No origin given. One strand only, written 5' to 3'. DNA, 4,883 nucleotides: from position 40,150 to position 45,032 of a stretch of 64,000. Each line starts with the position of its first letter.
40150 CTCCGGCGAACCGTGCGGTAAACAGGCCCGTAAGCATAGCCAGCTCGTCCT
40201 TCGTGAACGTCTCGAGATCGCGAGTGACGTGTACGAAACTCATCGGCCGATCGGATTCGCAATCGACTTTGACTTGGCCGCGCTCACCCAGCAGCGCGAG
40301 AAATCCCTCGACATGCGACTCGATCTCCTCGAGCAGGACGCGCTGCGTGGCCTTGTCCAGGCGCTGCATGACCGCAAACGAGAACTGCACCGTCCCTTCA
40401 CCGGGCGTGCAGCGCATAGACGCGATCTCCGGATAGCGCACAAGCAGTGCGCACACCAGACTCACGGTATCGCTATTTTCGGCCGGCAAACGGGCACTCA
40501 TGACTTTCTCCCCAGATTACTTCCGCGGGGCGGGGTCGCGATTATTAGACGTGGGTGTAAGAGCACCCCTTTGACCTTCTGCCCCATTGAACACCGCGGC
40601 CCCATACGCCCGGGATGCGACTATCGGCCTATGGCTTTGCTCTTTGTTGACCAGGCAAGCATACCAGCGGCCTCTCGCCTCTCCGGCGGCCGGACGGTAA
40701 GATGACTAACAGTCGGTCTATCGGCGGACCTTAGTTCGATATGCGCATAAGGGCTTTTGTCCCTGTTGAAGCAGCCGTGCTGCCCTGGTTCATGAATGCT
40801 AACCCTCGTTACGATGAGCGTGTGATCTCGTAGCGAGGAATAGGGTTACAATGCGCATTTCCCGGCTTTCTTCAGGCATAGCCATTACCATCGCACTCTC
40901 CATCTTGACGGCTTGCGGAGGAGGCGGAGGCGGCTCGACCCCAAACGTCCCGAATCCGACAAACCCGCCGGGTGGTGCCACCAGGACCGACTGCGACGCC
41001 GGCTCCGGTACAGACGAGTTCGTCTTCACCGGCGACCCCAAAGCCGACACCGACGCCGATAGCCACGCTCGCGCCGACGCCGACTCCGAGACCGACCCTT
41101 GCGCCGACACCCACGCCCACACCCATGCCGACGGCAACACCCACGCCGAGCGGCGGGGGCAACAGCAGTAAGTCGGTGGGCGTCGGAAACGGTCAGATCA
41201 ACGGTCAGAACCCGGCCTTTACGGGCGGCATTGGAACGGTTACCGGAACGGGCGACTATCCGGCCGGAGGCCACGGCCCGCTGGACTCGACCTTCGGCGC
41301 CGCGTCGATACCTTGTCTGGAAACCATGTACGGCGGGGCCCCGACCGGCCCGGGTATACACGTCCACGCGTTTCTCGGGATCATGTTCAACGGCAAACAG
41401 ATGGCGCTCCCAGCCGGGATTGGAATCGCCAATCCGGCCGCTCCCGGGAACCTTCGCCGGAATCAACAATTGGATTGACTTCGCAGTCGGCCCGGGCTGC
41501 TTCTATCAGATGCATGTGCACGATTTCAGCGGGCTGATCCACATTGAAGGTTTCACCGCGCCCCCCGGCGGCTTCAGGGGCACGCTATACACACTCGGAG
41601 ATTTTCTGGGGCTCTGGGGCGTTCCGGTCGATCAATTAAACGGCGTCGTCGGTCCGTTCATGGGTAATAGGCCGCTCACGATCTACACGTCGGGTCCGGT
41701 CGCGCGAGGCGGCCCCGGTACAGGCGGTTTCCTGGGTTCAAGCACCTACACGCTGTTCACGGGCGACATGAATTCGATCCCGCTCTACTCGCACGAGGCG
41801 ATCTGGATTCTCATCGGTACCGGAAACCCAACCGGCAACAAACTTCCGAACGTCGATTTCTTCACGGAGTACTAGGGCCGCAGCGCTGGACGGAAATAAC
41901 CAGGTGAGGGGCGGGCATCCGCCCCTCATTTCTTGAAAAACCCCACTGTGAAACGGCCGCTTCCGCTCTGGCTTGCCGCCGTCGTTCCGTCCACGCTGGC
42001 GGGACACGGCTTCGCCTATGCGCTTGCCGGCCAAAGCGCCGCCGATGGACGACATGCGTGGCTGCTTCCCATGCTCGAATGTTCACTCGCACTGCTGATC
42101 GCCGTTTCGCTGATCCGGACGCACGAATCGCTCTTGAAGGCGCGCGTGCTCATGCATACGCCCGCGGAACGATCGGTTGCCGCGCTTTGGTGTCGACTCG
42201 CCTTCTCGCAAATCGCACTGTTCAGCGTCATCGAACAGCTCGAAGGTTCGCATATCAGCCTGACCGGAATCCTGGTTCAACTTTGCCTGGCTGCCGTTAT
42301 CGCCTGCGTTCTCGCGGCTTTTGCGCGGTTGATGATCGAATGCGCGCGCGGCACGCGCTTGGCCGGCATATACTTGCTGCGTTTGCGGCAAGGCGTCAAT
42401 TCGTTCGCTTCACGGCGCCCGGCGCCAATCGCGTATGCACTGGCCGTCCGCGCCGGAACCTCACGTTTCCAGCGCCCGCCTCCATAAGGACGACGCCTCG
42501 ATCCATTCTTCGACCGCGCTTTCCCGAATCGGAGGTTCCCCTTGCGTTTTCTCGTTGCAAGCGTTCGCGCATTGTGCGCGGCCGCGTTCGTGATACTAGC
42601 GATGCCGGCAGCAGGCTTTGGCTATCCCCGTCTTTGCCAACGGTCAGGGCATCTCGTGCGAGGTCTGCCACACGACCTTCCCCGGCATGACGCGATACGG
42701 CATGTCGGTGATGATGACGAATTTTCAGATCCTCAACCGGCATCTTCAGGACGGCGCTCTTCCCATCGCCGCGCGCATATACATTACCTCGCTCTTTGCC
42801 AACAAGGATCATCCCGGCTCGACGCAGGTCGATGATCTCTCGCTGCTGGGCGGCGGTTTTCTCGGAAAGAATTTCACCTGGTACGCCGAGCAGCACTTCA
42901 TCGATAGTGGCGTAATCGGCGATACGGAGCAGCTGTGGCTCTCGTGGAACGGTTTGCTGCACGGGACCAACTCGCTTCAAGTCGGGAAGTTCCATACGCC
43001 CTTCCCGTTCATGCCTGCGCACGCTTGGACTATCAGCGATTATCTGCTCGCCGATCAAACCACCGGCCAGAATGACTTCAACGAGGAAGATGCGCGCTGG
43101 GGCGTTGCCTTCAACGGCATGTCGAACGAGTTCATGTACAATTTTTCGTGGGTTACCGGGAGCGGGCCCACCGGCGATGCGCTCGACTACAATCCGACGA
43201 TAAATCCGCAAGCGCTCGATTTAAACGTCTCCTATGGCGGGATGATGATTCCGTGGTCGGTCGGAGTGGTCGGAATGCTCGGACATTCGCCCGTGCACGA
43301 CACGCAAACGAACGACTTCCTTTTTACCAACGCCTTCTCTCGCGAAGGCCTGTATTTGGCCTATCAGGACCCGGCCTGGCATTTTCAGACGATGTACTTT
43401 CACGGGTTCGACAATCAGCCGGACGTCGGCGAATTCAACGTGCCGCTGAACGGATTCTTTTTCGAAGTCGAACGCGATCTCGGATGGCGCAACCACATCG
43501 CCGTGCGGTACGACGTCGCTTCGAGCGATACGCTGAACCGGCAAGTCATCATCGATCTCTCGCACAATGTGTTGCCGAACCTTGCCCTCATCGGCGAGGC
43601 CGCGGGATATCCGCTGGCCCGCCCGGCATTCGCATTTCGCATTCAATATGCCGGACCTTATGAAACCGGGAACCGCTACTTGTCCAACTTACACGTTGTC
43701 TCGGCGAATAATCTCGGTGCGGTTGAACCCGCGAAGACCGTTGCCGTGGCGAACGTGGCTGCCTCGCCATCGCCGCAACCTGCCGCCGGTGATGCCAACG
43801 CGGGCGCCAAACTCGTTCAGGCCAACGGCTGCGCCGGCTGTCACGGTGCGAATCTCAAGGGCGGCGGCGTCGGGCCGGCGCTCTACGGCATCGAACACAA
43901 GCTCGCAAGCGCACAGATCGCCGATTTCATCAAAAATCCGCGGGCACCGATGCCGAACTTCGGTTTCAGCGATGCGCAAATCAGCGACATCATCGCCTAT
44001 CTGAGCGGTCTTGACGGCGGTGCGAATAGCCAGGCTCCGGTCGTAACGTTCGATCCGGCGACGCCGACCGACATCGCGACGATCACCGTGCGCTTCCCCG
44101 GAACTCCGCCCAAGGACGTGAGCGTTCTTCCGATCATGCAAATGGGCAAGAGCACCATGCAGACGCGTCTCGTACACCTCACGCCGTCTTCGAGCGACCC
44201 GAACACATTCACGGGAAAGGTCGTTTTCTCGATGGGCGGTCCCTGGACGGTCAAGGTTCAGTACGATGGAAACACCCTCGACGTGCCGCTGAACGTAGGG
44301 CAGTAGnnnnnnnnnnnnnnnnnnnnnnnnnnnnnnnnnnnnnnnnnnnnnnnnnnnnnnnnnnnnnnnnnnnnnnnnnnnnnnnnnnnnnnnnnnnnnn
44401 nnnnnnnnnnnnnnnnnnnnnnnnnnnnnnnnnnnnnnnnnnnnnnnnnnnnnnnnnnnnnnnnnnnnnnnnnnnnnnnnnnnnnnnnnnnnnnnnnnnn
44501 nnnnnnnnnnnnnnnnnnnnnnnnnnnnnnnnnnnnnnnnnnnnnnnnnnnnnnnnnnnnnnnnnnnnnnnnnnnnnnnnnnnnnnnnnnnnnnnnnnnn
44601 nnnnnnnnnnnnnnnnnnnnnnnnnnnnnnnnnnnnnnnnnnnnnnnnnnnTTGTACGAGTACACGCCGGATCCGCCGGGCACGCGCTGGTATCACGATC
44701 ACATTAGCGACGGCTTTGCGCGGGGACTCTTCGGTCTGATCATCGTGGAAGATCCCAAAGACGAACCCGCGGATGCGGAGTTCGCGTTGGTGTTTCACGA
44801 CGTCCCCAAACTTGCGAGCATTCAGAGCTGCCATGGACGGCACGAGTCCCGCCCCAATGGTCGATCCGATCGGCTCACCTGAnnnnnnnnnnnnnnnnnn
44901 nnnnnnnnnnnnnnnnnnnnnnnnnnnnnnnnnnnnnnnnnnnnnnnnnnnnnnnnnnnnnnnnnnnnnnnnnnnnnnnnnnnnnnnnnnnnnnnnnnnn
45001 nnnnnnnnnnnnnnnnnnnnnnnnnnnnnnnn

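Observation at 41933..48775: Candidate extracytoplasmic metal-redox operon: membrane protein - fused cytochrome/beta-barrel - Tat multicopper oxidase - paralogous membrane protein - TonB-receptor-like protein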

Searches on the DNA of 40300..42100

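Call 73: search_rna_families(source=window, start=40300, end=42100, threshold=evalue, max_evalue=1, show_alignments=2)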
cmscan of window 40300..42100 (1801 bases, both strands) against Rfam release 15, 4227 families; matches with E-value up to 1: 0.
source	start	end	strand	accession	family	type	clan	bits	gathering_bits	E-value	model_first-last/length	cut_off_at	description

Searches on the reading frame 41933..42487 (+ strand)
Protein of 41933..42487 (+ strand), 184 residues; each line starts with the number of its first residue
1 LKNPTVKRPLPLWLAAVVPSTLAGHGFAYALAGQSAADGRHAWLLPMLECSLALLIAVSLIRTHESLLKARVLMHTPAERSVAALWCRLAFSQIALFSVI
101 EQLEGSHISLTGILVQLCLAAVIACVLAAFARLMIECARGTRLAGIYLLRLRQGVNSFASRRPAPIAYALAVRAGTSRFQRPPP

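Call 4: search_protein_families(library=pfam, proteins=[window:41933-42487:+], max_evalue=0.01)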
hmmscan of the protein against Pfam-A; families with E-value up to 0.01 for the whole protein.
window:41933-42487:+ (184 aa): 0 families

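Call 19: search_protein_families(library=ncbifam, proteins=[window:41933-42487:+], max_evalue=0.01)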
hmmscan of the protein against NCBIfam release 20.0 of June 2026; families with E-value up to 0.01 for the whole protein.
window:41933-42487:+ (184 aa): 0 families
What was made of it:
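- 41948..42487 (+): Small helical membrane protein A (about 180 aa, about 4 hydrophobic segments). It belongs to a lineage-restricted family with an invariant His in TM1, an ExxE(G)xH motif and a C-terminal RFQRPPP. This copy is intact in the window. No Pfam or NCBIfam match (calls 4, 19).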

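Call 55: find_homologous_proteins(query=A3, max_evalue=0.001)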
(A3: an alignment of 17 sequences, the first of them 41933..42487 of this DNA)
Query A3 (17 sequences) (184 aa, profile of the alignment): 43 proteins with E <= 0.001 among 8000 candidates.
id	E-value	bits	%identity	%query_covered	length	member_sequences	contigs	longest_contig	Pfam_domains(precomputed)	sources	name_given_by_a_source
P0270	1.4e-63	232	64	97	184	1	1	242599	-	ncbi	-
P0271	9.3e-59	216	63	100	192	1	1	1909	-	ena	-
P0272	4.9e-58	214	70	97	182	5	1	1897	-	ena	-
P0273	1.5e-56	209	93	97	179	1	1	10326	-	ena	-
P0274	3.0e-56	208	56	97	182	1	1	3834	-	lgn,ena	-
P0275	3.5e-54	201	60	97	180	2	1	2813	-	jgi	jgi:hypothetical protein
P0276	7.1e-53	197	52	98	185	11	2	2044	-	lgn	-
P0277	3.7e-52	195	60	97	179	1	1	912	-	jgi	jgi:hypothetical protein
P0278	3.6e-47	179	55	91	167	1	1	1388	-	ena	-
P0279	4.7e-37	146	60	76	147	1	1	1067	-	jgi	jgi:hypothetical protein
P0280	3.1e-33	133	83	3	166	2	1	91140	-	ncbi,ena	-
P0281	1.1e-32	131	54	11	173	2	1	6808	-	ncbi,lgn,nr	ncbi:MAG TPA: hypothetical protein VFL13_03390 [Candidatus Baltobacteraceae bacterium]|nr:hypothetic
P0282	2.5e-32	130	46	13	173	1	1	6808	-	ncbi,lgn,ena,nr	ncbi:MAG TPA: hypothetical protein VFL13_03375 [Candidatus Baltobacteraceae bacterium]|nr:hypothetic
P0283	8.0e-31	125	31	78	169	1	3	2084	-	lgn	-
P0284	8.1e-29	119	37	19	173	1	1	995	-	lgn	-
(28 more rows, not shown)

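Call 56: find_encoding_contigs(protein=P0273, flank=10000, max_places=3)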
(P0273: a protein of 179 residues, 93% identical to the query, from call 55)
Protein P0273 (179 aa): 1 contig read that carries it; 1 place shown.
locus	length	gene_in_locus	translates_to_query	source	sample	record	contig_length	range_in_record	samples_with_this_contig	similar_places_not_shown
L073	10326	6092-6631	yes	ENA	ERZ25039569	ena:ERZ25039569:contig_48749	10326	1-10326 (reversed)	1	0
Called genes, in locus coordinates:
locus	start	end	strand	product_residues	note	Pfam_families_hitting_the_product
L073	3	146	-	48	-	?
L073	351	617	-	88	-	PF00670:AdoHcyase_NAD, PF02826:2-Hacid_dh_C (weak)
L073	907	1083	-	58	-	PF05221:AdoHcyase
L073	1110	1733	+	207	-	-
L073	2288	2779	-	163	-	-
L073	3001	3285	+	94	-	-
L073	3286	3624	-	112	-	PF13277:YmdB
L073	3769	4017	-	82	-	PF13277:YmdB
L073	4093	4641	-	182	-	-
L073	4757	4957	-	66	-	-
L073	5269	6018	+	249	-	-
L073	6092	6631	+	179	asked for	-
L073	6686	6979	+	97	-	-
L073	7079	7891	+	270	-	-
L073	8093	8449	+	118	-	-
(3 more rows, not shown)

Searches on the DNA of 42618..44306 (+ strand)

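Call 72: search_rna_families(source=L003, start=1150, end=1550, threshold=evalue, max_evalue=1, show_alignments=2)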
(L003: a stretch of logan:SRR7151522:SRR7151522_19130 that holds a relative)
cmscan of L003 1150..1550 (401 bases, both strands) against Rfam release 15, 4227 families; matches with E-value up to 1: 0.
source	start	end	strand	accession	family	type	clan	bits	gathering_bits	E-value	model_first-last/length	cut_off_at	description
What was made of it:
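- Tried and rejected: Rfam on the upstream regions, looking for a metal riboswitch: no hits (calls 72, 73).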

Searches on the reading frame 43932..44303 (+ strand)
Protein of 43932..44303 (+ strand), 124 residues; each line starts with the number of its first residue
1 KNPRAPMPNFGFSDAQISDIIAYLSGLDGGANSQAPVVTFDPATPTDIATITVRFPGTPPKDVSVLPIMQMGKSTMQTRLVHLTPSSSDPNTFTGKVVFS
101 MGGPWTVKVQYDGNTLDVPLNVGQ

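Call 60: search_solved_structures(query=window:43932-44303:+, max_evalue=10)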
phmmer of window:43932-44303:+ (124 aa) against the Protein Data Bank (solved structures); distinct sequences matched with E-value up to 10: 3.
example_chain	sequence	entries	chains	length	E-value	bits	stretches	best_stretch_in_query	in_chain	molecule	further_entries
6yaq_A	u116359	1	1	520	0.39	14.2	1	33-67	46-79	Cytokinin dehydrogenase 8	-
8cj9_A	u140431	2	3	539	0.42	14.1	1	33-67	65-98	cytokinin dehydrogenase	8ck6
4g7x_A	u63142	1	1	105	1.7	12.2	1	86-119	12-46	Putative uncharacterized protein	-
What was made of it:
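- Tried and rejected: Ig-like domain: the PDB sequence search found nothing (call 60).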

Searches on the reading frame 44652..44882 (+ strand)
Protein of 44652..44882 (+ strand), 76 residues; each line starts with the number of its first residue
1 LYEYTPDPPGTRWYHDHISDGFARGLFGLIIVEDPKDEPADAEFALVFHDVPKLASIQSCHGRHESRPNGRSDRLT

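Call 4: search_protein_families(library=pfam, proteins=[window:44652-44882:+], max_evalue=0.01)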
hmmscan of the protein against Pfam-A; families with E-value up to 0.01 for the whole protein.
window:44652-44882:+ (76 aa): 1 family
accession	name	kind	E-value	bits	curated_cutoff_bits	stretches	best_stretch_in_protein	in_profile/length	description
PF07732.21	Cu-oxidase_3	-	1.1e-05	25.9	21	1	2-36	83-118/119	Multicopper oxidase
